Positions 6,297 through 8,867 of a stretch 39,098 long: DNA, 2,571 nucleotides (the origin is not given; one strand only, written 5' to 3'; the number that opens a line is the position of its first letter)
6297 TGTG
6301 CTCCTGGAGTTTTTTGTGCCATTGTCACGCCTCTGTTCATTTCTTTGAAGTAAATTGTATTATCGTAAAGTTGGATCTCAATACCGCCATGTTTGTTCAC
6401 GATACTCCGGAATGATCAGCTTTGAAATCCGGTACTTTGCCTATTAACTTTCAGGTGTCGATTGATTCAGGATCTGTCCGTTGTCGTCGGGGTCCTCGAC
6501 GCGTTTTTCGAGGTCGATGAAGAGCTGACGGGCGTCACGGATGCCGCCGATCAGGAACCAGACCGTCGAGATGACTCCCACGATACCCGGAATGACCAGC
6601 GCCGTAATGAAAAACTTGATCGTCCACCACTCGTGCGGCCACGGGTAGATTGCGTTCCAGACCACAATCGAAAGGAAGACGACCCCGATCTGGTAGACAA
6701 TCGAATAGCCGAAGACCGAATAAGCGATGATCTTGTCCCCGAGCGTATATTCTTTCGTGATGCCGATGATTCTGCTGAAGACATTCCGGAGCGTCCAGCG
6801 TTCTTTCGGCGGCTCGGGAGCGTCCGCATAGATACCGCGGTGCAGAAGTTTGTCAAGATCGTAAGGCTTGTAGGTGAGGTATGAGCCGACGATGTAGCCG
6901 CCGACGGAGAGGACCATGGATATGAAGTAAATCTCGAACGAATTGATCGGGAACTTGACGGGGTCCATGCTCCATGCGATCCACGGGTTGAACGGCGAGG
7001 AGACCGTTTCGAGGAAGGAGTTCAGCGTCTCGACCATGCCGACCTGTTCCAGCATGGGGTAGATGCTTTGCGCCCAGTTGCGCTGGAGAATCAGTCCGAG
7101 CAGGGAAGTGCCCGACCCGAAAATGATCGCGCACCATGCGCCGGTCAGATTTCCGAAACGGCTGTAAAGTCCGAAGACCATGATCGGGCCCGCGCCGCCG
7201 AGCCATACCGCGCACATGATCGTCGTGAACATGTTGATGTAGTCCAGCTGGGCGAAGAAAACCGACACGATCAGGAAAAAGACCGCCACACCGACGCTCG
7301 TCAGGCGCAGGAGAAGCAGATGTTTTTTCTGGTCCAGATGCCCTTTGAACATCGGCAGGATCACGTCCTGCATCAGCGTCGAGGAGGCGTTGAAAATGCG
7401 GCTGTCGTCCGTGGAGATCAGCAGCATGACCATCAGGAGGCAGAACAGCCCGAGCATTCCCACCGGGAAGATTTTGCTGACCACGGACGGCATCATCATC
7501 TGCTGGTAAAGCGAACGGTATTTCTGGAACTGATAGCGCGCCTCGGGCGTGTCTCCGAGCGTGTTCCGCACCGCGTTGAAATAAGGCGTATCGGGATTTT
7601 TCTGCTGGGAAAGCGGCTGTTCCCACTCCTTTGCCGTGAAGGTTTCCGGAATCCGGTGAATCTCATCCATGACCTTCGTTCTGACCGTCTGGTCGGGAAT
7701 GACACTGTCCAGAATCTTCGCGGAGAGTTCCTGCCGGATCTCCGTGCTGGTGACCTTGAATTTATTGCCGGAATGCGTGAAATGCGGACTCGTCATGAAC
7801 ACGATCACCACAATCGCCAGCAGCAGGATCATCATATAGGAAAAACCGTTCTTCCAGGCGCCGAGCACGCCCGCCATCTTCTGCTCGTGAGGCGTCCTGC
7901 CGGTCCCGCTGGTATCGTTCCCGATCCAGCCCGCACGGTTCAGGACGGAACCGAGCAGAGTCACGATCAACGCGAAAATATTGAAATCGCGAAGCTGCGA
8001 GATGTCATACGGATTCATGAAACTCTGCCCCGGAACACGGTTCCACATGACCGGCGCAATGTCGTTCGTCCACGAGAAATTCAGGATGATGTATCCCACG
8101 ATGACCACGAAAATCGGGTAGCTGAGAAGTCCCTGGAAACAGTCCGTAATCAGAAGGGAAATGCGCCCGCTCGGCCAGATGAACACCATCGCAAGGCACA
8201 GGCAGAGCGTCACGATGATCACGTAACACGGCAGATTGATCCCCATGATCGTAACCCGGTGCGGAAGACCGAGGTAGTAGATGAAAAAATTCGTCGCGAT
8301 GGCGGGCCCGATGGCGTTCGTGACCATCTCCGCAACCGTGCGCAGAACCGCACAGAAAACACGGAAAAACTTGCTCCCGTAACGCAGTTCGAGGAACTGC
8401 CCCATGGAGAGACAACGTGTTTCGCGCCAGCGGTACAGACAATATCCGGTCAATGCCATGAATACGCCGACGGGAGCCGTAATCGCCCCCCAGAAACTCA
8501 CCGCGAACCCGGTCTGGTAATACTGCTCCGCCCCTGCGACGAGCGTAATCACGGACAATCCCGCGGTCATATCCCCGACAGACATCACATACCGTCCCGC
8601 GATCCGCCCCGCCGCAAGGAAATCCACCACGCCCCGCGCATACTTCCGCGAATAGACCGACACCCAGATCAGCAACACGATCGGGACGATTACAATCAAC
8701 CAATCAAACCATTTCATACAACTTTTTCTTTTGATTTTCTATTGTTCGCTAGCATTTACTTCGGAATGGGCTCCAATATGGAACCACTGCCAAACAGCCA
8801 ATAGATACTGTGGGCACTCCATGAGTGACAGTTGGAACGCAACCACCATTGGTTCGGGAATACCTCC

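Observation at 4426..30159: A tRNA-Lys-integrated ~25.7-kb island appears to carry an entire rhamnoside-utilisation locus as cargo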

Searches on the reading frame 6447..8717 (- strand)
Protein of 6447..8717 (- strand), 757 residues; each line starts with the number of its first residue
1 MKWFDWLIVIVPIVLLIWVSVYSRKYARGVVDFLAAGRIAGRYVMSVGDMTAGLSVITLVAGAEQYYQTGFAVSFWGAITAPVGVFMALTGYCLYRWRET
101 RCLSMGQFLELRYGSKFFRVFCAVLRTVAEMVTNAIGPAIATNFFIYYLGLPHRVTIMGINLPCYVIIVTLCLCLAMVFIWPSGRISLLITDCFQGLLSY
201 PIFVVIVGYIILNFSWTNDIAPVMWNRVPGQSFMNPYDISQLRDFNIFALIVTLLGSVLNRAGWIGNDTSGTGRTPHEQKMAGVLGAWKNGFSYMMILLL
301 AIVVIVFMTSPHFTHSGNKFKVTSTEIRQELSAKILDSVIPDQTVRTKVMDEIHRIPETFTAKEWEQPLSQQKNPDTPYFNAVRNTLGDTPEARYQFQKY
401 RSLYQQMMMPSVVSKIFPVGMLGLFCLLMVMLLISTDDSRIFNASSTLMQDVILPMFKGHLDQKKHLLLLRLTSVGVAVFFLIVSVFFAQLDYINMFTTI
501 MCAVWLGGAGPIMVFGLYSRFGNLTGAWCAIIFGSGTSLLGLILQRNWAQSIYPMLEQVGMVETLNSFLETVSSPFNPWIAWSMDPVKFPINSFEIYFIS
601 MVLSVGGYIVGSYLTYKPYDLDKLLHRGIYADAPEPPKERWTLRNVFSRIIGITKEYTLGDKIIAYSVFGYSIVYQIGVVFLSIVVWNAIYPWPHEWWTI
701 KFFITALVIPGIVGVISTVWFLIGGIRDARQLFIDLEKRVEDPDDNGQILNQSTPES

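Call 8: search_protein_families(library=pfam, proteins=[window:6447-8717:-], max_evalue=0.01)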
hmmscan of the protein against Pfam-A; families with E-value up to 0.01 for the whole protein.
window:6447-8717:- (757 aa): 2 families
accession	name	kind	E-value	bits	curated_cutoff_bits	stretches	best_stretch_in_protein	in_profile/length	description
PF00474.23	SSF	-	6.6e-08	32.3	22.8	1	405-534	277-406/406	Sodium:solute symporter family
PF13677.11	MotB_plug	-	0.0061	16.6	24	0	279-310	9-40/58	Membrane MotB of proton-channel complex MotA/MotB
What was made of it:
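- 6444..8717 (-): Cargo: SSF-type (sodium:solute symporter family) membrane transporter, 757 aa. Pfam SSF, E = 6.6e-8 (call 8).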

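Call 32: find_encoding_contigs(protein=window:6447-8717:-, flank=10000, max_places=10)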
Protein window:6447-8717:- (757 aa): no gene with exactly this product is on record in the collection.

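Call 37: find_related_loci(query=window:6447-8717:-, collection=metagenome_contigs, flank=10000)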
Query window:6447-8717:- (757 aa) in metagenome_contigs; peptide patterns used: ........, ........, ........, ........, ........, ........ (x = any residue, [..] = any of these).
43 stretches matched a pattern; 27 encode a relative of the query (tblastn E <= 1e-3); 26 distinct loci.
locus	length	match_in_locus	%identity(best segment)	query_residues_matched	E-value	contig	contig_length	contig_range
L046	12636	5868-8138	99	1-757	0e+0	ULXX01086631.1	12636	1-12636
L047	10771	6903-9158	99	1-752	0e+0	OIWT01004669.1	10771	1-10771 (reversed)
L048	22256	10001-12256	99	1-752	0e+0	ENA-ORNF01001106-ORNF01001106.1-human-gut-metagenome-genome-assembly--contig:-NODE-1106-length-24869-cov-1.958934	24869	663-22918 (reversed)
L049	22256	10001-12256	96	1-752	0e+0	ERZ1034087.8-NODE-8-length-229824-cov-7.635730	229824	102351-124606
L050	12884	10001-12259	84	1-753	0e+0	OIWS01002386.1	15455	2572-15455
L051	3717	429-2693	86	1-753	0e+0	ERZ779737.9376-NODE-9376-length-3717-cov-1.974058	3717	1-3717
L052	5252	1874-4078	83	1-753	0e+0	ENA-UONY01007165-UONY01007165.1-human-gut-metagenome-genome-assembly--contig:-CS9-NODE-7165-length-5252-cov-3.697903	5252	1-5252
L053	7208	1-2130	86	44-753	0e+0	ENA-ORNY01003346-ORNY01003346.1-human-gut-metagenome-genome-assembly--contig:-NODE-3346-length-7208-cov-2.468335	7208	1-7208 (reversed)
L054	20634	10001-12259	80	1-753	0e+0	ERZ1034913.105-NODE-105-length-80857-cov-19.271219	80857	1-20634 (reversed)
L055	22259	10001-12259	79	1-753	0e+0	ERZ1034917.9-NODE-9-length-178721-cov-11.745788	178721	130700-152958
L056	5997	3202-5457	80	1-752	0e+0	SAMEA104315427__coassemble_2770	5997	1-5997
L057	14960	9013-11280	77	1-757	0e+0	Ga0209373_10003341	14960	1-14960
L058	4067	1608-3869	78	1-752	0e+0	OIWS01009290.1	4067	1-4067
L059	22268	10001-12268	71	1-753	0e+0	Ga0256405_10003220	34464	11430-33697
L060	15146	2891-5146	70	1-753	0e+0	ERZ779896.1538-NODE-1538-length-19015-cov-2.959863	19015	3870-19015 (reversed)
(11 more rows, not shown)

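Call 44: search_protein_families(library=pfam, proteins=[L048:877-2007:+, L048:2151-3017:+, L048:3037-5499:+, L048:5508-6053:+, L048:5912-7975:+, L048:7800-9509:+, L048:12409-13680:+, L048:13680-15584:+, L048:15627-17894:-, L048:20350-21717:+], max_evalue=0.001)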
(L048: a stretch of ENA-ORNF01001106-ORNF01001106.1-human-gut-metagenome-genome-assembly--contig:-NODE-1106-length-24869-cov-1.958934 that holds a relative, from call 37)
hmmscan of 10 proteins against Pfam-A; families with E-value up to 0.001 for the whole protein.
L048:877-2007:+ (377 aa): 2 families
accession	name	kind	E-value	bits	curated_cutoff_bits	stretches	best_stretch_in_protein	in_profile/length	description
PF14307.12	Glyco_tran_WbsX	-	2e-45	156.2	25.1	1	9-370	3-350/350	Glycosyltransferase WbsX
PF16317.11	Glyco_hydro_99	-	0.00063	19.4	33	0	142-176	128-162/341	Glycosyl hydrolase family 99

L048:2151-3017:+ (289 aa): 0 families

L048:3037-5499:+ (821 aa): 0 families

L048:5508-6053:+ (182 aa): 0 families

L048:5912-7975:+ (688 aa): 0 families

L048:7800-9509:+ (570 aa): 1 family
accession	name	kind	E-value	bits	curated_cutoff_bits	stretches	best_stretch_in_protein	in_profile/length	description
PF03747.19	ADP_ribosyl_GH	-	4.5e-41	141.8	26.2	1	72-342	1-286/287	ADP-ribosylglycohydrolase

L048:12409-13680:+ (424 aa): 3 families
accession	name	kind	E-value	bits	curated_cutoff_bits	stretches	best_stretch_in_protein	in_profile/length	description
PF01408.29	GFO_IDH_MocA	-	2.2e-15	57.8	24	1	8-128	2-118/120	Oxidoreductase family, NAD-binding Rossmann fold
PF22725.1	GFO_IDH_MocA_C3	-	1.3e-12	48.3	27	2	141-213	4-73/124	GFO/IDH/MocA C-terminal domain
PF02894.22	GFO_IDH_MocA_C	-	1.3e-11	45.1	22.9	1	142-413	1-214/218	Oxidoreductase family, C-terminal alpha/beta domain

L048:13680-15584:+ (635 aa): 21 families
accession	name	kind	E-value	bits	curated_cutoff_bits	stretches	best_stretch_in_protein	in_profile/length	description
PF00005.33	ABC_tran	-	1.4e-57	194.6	25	2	29-185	3-137/137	ABC transporter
PF16326.10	ABC_tran_CTD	-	3.6e-19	69.2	32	1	559-627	1-68/69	ABC transporter C-terminal domain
PF13304.12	AAA_21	-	1e-15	59.1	27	0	41-60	3-22/304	AAA domain, putative AbiEii toxin, Type IV TA system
PF02463.25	SMC_N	-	5.6e-10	39.5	40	0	40-212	27-198/220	RecF/RecN/SMC N terminal domain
PF12848.13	ABC_tran_Xtn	-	1.1e-08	35.5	25.9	1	224-297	1-76/85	ABC transporter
PF00006.31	ATP-synt_ab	-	4.9e-08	33.3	29.5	1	341-376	12-47/213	ATP synthase alpha/beta family, nucleotide-binding domain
PF13476.12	AAA_23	-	4.2e-07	31.2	27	1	333-364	10-40/201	AAA domain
PF13555.12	AAA_29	-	4.4e-07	30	27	0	28-54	13-39/61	P-loop containing region of AAA domain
PF24389.1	ORC-CDC6-like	-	6.9e-07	28.8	27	1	339-369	28-58/571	ORC-CDC6-like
PF13175.12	AAA_15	-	1.1e-06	29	32.1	0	333-380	14-55/374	AAA ATPase domain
PF00004.35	AAA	-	6.4e-05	23.9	21.2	0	41-60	2-21/131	ATPase family associated with various cellular activities (AAA)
PF24883.2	NPHP3_N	-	7.4e-05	23.4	24.8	0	348-374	27-53/164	Nephrocystin 3, N-terminal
PF01926.29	MMR_HSR1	-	0.00011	22.7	21.9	0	39-59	1-21/113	50S ribosome-binding GTPase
PF05729.18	NACHT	-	0.00015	22.1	26.7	0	39-58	2-21/167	NACHT domain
PF13521.12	AAA_28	-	0.00019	22.1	27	0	348-366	4-22/164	AAA domain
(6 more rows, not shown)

L048:15627-17894:- (756 aa): 1 family
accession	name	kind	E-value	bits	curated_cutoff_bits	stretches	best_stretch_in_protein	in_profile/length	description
PF10034.15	Dpy19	-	3.7e-10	39.1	27.2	1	199-371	165-343/653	Q-cell neuroblast polarisation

L048:20350-21717:+ (456 aa): 3 families
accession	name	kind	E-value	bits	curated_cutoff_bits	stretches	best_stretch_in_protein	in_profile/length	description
PF00069.31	Pkinase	-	4.7e-47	161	31.7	1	74-328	3-258/263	Protein kinase domain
PF07714.23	PK_Tyr_Ser-Thr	-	3.8e-36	125.2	23.1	1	75-331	4-258/258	Protein tyrosine and serine/threonine kinase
PF03109.22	ABC1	-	1.2e-08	34.8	22.9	1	142-225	140-220/244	ABC1 atypical kinase-like domain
